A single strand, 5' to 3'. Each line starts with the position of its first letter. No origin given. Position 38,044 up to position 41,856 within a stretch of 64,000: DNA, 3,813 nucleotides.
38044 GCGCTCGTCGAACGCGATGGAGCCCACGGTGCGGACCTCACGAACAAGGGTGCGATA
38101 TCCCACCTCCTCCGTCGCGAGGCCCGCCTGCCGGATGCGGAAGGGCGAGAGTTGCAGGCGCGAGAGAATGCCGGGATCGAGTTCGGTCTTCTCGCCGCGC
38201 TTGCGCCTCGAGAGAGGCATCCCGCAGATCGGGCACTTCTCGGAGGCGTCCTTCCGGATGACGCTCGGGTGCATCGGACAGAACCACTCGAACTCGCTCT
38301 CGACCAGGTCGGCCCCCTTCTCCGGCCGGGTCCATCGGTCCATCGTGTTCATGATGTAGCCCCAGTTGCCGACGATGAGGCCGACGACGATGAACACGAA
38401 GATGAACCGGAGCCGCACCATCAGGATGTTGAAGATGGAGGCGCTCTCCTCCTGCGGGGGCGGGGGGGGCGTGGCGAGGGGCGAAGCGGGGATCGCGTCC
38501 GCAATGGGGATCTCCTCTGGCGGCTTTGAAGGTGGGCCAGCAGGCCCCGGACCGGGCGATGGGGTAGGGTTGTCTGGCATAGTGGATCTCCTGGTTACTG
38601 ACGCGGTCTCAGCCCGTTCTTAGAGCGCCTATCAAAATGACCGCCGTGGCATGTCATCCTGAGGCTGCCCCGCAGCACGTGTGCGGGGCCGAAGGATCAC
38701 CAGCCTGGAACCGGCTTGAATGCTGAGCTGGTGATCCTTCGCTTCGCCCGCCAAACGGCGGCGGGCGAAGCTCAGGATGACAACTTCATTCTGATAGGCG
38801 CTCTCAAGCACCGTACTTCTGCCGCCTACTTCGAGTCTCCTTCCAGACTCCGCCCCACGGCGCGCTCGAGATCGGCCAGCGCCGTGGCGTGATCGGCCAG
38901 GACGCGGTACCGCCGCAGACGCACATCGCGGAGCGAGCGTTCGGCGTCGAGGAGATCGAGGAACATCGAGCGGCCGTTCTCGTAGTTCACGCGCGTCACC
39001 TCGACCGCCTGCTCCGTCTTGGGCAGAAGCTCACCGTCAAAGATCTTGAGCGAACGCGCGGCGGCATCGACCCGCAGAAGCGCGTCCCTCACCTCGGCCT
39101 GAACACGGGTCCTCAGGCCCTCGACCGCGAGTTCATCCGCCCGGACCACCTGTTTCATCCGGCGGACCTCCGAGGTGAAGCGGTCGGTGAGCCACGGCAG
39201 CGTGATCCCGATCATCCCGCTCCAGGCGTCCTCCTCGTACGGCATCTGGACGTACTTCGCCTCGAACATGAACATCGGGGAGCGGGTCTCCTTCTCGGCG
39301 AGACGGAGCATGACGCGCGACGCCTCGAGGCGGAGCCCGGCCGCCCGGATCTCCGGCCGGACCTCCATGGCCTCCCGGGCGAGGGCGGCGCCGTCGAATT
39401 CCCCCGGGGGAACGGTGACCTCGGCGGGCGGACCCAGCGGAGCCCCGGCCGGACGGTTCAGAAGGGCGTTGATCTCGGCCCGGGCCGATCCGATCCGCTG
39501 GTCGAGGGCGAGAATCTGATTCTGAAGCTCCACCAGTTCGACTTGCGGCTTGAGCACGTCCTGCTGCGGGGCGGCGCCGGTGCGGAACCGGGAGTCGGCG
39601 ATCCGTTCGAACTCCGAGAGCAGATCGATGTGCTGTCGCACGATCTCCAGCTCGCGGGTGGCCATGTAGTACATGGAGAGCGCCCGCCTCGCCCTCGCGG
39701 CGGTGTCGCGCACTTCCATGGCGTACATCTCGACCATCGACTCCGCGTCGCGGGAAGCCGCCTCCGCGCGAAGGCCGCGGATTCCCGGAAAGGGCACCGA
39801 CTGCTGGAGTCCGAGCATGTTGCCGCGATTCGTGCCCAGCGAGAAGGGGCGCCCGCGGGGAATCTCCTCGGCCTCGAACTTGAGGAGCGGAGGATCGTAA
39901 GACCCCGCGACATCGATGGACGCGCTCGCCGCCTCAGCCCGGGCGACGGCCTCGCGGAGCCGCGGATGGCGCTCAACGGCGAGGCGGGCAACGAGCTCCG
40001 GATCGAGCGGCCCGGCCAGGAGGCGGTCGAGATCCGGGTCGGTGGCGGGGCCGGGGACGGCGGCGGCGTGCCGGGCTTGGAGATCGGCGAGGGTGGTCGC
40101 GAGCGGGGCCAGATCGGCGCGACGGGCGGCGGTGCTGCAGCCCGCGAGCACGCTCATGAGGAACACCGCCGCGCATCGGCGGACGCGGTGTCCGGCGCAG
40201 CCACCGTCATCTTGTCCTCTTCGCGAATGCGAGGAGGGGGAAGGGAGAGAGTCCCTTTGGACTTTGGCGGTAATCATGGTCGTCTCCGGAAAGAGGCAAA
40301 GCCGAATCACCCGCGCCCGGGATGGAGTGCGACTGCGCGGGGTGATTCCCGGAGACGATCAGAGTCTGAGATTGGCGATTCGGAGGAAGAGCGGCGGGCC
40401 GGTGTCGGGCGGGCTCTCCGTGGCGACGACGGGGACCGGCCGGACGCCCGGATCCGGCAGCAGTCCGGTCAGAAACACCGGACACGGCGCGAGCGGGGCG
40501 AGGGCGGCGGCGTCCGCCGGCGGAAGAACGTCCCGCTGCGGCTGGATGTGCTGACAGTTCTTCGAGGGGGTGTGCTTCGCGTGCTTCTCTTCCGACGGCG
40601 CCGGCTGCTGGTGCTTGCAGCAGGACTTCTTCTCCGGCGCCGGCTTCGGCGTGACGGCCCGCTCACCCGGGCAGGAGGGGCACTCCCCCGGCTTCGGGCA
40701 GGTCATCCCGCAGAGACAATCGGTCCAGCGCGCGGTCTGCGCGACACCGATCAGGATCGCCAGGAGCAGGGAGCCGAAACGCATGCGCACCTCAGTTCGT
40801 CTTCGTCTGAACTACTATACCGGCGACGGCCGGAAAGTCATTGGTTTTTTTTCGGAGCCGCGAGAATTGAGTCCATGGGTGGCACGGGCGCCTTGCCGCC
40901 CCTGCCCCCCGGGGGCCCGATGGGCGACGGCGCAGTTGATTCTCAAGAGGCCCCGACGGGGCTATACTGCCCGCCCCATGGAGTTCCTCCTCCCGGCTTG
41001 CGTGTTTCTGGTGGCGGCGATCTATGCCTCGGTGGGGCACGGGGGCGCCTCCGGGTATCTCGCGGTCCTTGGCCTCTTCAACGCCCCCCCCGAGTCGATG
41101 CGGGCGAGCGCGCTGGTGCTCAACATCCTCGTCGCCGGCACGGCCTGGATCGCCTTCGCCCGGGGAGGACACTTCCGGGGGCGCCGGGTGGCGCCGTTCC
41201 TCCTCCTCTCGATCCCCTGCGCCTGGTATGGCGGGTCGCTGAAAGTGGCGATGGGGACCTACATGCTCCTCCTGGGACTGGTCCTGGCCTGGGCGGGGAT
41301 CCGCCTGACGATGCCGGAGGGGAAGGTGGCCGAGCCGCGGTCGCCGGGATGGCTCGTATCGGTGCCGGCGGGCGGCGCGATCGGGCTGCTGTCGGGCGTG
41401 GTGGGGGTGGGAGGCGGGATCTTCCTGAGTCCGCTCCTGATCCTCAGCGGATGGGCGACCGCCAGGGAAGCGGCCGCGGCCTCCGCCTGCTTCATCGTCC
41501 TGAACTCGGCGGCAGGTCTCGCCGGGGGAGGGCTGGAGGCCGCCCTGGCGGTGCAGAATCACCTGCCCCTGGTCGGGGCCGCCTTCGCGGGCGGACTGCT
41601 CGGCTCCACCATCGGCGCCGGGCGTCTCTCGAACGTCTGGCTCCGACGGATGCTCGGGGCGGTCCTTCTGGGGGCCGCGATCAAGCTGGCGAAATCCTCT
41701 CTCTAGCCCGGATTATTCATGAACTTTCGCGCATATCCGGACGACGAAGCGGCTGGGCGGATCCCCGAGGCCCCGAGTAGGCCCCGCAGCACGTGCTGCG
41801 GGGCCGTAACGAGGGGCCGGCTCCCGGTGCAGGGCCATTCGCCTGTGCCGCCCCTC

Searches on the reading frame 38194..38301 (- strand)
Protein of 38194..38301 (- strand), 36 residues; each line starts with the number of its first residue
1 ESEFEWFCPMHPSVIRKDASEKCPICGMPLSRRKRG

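Call 6: search_protein_families(library=pfam, proteins=[window:38194-38301:-], max_evalue=10)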
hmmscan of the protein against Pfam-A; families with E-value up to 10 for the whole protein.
seq(36 aa): 9 families
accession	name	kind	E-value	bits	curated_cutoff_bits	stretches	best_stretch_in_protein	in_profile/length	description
PF19335.5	HMBD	-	1e-09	38.6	23.6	1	6-28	2-23/28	Heavy metal binding domain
PF21349.2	RUBY_RBDX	-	0.0023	17.8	26.5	1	16-29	12-25/30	Rubrerythrin, rubredoxin-like domain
PF06677.18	Auto_anti-p27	-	0.0051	17.3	24.1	1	20-34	15-29/40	Sjogren's syndrome/scleroderma autoantigen 1 (Autoantigen p27)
PF03119.21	DNA_ligase_ZBD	-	0.0061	16.8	25.8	1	22-34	1-12/27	NAD-dependent DNA ligase C4 zinc finger domain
PF03854.20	zf-P11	-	0.0088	16.1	25.6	1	18-32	33-47/50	P-11 zinc finger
PF13824.12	zf-Mss51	-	0.011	16.3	27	1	8-31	2-25/55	Zinc-finger of mitochondrial splicing suppressor 51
PF06827.20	zf-FPG_IleRS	-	0.045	14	21.3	1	20-33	1-14/30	Zinc finger found in FPG and IleRS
PF21302.3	Zn_ribbon_RlmA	-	0.063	13.7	27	1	22-35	2-15/44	RlmA, N-terminal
PF04423.19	Rad50_zn_hook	-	0.076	13.3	24.3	1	19-34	18-33/52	Rad50 zinc hook motif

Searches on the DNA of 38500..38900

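Call 57: search_rna_families(source=window, start=38500, end=38900, threshold=evalue, max_evalue=1)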
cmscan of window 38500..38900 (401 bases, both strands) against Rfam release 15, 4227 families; matches with E-value up to 1: 1.
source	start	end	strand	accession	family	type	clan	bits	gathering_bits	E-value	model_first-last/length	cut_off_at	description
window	38692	38739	-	RF01837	toga_FSE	Cis-reg; frameshift_element;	-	21.2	40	0.09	1-29/29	no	togavirus ribosomal frameshift element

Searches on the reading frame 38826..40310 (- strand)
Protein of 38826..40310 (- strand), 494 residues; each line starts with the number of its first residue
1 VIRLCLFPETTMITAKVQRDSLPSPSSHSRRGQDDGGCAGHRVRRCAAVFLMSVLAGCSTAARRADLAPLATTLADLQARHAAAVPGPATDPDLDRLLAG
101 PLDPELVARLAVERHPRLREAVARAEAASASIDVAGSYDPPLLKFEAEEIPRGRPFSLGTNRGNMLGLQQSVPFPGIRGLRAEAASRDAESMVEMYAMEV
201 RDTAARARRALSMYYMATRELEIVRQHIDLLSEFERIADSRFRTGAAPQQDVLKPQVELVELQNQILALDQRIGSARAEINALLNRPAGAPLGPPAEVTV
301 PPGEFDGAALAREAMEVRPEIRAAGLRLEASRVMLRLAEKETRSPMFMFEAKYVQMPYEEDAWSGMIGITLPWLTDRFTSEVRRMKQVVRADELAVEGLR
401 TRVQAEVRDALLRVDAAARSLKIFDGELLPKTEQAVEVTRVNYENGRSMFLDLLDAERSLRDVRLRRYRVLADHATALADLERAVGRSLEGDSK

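Call 34: search_protein_families(library=pfam, proteins=[window:38826-40310:-], max_evalue=0.001)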
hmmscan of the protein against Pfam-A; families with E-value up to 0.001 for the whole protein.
window:38826-40310:- (494 aa): 1 family
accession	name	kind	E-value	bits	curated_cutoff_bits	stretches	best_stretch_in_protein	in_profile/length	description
PF02321.23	OEP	-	1.4e-36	126.5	22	2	312-486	6-187/187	Outer membrane efflux protein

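Call 65: search_protein_families(library=ncbifam, proteins=[window:38826-40310:-], max_evalue=0.00001)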
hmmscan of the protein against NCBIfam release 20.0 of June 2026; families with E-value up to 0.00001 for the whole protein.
window:38826-40310:- (494 aa): 2 families
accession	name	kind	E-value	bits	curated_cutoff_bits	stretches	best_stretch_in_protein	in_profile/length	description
TIGR01844.1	type_I_sec_TolC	subfamily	3.1e-10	39.6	225.15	1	108-486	9-398/414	TolC family outer membrane protein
TIGR01845.1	outer_NodT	subfamily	4e-07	29.2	210.05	0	215-332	179-297/460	efflux transporter outer membrane subunit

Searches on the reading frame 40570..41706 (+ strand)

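Call 34: search_protein_families(library=pfam, proteins=[window:40570-41706:+], max_evalue=0.001)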
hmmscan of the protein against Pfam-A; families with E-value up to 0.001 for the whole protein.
window:40570-41706:+ (378 aa): 1 family
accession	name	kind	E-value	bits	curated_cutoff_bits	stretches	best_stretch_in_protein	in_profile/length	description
PF01925.25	TauE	-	3.7e-25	89.4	32.6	1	143-373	3-237/237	Sulfite exporter TauE/SafE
